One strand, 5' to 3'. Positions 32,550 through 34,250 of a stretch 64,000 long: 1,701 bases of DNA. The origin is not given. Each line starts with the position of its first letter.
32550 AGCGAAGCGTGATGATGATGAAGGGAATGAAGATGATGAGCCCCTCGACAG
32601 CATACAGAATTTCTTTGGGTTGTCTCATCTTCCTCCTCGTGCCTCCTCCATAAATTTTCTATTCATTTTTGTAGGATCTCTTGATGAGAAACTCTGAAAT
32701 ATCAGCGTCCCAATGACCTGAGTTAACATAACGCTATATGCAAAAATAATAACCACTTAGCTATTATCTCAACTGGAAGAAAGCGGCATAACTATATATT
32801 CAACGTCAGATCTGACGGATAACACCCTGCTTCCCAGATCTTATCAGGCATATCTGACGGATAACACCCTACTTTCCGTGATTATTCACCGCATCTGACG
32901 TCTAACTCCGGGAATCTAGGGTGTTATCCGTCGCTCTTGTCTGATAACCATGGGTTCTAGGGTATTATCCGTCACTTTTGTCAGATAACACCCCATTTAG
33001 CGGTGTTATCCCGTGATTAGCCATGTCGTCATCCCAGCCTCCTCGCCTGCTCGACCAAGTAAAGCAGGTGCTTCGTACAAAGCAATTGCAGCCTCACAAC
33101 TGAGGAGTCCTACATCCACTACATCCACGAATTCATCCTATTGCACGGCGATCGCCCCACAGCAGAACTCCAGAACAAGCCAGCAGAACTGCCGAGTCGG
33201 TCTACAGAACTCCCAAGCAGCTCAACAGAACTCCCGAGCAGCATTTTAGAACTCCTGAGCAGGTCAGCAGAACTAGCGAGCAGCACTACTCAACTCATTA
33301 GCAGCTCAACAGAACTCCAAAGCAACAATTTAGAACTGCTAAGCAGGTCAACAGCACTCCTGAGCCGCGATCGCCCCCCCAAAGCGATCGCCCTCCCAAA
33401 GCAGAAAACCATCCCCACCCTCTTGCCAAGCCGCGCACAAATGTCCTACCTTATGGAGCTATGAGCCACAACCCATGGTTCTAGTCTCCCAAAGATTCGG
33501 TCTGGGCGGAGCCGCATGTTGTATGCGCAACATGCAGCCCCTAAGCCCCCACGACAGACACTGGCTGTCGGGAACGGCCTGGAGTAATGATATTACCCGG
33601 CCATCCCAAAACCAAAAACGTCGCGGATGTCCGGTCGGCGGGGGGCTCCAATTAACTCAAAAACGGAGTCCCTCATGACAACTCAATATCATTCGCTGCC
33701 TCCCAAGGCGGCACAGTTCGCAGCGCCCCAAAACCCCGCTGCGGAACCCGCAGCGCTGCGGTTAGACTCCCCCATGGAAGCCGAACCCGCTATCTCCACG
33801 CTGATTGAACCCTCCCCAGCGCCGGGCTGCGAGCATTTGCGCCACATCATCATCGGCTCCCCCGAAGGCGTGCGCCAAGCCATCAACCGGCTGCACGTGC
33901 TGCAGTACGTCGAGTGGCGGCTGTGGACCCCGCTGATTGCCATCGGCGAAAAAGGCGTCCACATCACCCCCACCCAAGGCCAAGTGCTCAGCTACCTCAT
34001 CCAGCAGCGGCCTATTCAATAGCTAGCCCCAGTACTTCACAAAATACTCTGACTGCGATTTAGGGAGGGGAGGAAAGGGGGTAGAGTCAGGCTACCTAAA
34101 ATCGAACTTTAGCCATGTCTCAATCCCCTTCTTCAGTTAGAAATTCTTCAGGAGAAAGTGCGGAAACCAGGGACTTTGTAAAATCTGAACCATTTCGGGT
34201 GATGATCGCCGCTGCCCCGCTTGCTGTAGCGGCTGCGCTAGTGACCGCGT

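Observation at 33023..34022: Thrice-repeated module of unknown function on the integrase side of each attI-like site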

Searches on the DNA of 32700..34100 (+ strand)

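Call 27: search_rna_families(source=window, start=32700, end=34100, threshold=evalue, max_evalue=10, show_alignments=2)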
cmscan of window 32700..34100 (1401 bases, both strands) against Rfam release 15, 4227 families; matches with E-value up to 10: 8.
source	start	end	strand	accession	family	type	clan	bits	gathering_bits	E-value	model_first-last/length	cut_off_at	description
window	33252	33325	-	RF02722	sca_ncR27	Gene; snRNA; snoRNA; scaRNA;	-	21.6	91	0.26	1-83/83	no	Small Cajal body specific RNA ncR27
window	33641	33730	+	RF02960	DUF2800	Cis-reg;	-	16.5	60.2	4.2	1-158/158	no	DUF2800 RNA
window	33931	34006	-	RF00285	snoZ6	Gene; snRNA; snoRNA; CD-box;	-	16.1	35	2.1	1-91/91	no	Z6 small nucleolar RNA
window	32856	32932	-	RF03715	mir-977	Gene; miRNA;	-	16.1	109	8.2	1-90/90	no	mir-977 microRNA precursor family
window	32804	32851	-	RF01120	sR33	Gene; snRNA; snoRNA; CD-box;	-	15.2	37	3.5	1-55/55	no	Small nucleolar RNA sR33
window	32760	32815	-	RF02082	STnc540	Gene; sRNA;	-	13.9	38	5.7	1-202/202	no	Enterobacterial sRNA STnc540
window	33839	33857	-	RF01126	sR41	Gene; snRNA; snoRNA; CD-box;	-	11.7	54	8.3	1-53/53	no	Small nucleolar RNA sR41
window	33843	33857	-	RF01152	sR1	Gene; snRNA; snoRNA; CD-box;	-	11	45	7.3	1-57/57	no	Small nucleolar RNA sR1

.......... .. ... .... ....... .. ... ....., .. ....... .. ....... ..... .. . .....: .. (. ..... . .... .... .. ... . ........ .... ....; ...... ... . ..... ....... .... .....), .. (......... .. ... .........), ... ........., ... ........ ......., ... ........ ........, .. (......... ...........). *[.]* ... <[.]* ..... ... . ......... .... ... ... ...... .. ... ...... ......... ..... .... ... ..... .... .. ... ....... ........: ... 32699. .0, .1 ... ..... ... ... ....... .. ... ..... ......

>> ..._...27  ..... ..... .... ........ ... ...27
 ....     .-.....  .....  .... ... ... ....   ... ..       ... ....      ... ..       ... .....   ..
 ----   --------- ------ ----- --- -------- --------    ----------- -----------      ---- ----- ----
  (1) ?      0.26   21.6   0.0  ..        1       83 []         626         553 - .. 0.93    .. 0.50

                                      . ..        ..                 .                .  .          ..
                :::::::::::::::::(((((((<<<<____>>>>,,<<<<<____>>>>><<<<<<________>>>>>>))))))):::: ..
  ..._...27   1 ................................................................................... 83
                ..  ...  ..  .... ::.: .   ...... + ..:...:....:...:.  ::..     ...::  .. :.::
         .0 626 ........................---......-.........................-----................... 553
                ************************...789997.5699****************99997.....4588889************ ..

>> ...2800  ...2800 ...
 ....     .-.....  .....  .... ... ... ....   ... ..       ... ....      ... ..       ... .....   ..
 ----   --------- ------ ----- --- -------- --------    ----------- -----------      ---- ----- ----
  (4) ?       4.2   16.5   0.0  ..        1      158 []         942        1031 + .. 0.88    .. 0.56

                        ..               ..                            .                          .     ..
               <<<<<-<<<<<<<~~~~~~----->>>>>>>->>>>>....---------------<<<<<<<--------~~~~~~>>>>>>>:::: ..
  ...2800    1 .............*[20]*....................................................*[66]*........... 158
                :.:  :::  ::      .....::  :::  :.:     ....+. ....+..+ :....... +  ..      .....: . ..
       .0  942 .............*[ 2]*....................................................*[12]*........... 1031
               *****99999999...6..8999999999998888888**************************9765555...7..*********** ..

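Call 83: build_rna_model(alignment_id=A6, structure=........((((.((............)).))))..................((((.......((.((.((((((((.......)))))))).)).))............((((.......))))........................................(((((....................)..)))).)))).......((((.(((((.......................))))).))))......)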
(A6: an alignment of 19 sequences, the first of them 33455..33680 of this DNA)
Model R1 built from alignment A6 (19 sequences, 258 columns); structure: as given.
model positions 221; base pairs 40; branch points 4; effective number of sequences 2.43; information 0.59 bits per position. Calibrated on 0.2 Mb of random sequence (short: E-values are rough).
structure used (alignment columns):
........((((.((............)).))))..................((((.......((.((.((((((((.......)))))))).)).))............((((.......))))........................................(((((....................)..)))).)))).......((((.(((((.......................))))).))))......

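Call 84: search_with_rna_model(model_id=R1, sources=[window, L001, L002, L004, L008, L011, L012, L013, L014, L016, L017, L018, L019, L020, L021, L026, L033, L034, L035, L036], max_evalue=1, show_alignments=0)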
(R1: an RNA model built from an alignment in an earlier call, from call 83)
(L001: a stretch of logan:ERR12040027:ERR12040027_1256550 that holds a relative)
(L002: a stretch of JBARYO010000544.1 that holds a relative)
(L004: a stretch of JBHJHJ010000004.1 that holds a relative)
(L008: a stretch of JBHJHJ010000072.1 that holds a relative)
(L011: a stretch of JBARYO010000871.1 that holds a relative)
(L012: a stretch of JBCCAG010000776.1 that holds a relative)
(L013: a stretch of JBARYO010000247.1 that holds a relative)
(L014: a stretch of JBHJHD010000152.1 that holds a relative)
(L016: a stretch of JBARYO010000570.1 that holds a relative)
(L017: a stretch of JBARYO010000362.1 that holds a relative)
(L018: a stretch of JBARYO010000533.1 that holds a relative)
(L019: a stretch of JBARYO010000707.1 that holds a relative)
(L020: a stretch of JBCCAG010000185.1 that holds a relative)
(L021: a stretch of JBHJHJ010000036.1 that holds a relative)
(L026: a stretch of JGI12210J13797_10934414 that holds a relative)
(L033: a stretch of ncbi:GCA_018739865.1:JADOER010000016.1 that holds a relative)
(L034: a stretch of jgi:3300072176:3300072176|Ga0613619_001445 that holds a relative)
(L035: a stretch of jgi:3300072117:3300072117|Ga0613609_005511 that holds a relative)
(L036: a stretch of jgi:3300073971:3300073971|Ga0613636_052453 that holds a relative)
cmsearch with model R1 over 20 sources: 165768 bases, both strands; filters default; matches with E-value up to 1: 17.
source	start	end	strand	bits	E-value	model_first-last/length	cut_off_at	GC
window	35628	35856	+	201.4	5.3e-56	1-221/221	no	0.55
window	33453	33680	+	200.7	8.2e-56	1-221/221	no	0.56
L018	143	363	+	200.6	8.9e-56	1-221/221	no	0.54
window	55099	55322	+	196.5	1.4e-54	1-221/221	no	0.58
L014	66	291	+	136.8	1.6e-37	1-221/221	no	0.56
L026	1877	2099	+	123.2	1.2e-33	1-221/221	no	0.55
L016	1550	1741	+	120.5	6.9e-33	1-221/221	no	0.48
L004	1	147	+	104.5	2.6e-28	70-221/221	5'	0.61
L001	1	96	+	79.9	2.8e-21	127-221/221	5'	0.48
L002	1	106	+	73.8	1.6e-19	118-221/221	5'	0.58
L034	4848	5078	+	48.3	3.2e-12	1-221/221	no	0.48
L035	934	1164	+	48.3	3.2e-12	1-221/221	no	0.48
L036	549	779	+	48.3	3.2e-12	1-221/221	no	0.48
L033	4786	5006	+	42.9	1.1e-10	1-221/221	no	0.54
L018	190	223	-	19.9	0.00042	50-84/221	no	0.62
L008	1373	1458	+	17.3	0.0022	1-221/221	no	0.51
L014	113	146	-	14.8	0.011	50-84/221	no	0.71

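Call 85: search_with_rna_model(model_id=R1, sources=[L033, L034], max_evalue=0.001, show_alignments=2)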
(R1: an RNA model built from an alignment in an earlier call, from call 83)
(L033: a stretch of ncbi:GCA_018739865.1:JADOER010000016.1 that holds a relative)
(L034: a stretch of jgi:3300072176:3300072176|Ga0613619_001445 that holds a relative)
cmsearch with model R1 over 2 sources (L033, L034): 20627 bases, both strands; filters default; matches with E-value up to 0.001: 2.
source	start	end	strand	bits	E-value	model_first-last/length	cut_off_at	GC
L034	4848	5078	+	48.3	4e-13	1-221/221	no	0.48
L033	4786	5006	+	42.9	1.4e-11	1-221/221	no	0.54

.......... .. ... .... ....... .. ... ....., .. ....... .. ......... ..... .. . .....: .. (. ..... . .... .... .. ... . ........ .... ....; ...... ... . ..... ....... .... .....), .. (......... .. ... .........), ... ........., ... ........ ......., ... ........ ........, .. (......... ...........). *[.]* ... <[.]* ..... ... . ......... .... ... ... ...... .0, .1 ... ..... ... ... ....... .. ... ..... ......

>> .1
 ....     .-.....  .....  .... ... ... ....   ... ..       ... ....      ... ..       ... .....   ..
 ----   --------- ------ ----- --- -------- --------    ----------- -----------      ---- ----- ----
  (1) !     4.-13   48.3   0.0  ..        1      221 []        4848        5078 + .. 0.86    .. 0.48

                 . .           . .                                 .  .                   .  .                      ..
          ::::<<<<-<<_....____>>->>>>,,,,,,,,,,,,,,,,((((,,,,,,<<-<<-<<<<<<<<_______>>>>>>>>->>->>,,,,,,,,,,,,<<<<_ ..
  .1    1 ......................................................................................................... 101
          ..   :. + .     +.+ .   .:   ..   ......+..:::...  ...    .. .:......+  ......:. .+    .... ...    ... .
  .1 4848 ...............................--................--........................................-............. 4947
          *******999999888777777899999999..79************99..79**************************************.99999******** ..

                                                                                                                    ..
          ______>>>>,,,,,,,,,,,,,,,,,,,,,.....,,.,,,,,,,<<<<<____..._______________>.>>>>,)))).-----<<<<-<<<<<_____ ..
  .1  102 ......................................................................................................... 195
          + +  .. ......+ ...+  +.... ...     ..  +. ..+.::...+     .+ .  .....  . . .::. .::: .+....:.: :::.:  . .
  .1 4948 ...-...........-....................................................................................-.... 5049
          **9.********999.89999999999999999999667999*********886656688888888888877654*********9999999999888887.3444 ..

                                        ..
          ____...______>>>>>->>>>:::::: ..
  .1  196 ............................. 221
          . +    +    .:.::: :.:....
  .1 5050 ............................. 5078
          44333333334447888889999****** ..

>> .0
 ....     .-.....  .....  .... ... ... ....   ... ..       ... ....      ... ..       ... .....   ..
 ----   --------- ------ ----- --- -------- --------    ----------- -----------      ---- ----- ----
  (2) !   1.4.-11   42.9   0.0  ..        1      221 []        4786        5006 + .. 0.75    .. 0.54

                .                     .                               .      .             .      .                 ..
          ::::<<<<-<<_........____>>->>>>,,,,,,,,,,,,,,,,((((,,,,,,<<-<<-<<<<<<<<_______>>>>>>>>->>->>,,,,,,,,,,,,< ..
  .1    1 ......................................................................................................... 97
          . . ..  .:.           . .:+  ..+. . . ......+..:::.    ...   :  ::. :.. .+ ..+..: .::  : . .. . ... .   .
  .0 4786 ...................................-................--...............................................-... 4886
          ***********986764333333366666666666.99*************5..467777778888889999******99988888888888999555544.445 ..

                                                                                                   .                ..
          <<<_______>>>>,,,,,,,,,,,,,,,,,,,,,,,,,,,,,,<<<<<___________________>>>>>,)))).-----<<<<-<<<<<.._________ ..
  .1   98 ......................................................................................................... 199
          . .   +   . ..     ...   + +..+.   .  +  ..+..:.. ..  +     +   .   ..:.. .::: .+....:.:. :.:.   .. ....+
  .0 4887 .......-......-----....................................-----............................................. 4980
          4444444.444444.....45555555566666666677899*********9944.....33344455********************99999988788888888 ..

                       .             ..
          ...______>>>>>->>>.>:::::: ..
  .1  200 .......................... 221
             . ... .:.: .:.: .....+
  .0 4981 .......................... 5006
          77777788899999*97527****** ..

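Call 86: search_with_rna_model(model_id=R1, sources=[window, L003, L005, L006, L007, L009, L010, L015, L022, L023, L024, L025, L027, L030, L018, L014, L026, L033, L034], max_evalue=1e-8, make_alignment=true)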
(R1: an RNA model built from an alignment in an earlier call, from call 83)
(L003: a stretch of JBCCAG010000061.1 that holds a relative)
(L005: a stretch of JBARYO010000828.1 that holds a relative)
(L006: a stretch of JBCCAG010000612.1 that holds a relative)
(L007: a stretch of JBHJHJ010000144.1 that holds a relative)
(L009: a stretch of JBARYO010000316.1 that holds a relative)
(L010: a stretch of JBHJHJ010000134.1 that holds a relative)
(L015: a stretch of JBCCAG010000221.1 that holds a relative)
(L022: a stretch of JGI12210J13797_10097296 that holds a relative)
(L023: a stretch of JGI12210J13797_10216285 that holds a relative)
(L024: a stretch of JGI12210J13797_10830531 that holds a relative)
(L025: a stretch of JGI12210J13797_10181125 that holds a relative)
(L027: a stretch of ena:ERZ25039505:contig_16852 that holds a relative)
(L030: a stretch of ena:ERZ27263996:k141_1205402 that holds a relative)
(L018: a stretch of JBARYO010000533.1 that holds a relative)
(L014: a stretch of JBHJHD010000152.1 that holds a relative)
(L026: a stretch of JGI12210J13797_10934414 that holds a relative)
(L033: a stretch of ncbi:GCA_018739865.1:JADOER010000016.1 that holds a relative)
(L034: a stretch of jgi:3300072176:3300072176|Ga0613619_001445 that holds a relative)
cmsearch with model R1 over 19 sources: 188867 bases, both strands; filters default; matches with E-value up to 1e-8: 21.
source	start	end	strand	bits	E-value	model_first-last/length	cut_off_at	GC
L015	39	262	+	231.3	1.7e-64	1-221/221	no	0.54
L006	1106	1330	+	228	1.5e-63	1-221/221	no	0.55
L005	3986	4202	+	223.7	2.5e-62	1-221/221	no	0.54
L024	555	779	+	221.1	1.4e-61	1-221/221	no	0.53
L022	5619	5843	+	220.6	2e-61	1-221/221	no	0.52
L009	173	393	+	218.9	6.2e-61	1-221/221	no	0.51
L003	1205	1427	+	215.9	4.3e-60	1-221/221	no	0.52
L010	761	982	+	213.7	1.9e-59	1-221/221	no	0.56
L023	173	393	+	213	2.9e-59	1-221/221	no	0.52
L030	1675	1902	+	206.7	1.8e-57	1-221/221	no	0.53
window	35628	35856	+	201.4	6e-56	1-221/221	no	0.55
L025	5785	6006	+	201.2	6.7e-56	1-221/221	no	0.55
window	33453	33680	+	200.7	9.3e-56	1-221/221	no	0.56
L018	143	363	+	200.6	1e-55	1-221/221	no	0.54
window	55099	55322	+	196.5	1.5e-54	1-221/221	no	0.58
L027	7790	8006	+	183.2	9.5e-51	1-221/221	no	0.59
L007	3262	3489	+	182.3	1.7e-50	1-221/221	no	0.55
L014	66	291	+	136.8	1.8e-37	1-221/221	no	0.56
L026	1877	2099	+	123.2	1.4e-33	1-221/221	no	0.55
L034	4848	5078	+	48.3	3.6e-12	1-221/221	no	0.48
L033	4786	5006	+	42.9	1.3e-10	1-221/221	no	0.54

Alignment A7: 21 matches aligned to the model, 260 columns, each read 5' to 3' on its own strand. Consensus structure (alignment columns), stored with it:
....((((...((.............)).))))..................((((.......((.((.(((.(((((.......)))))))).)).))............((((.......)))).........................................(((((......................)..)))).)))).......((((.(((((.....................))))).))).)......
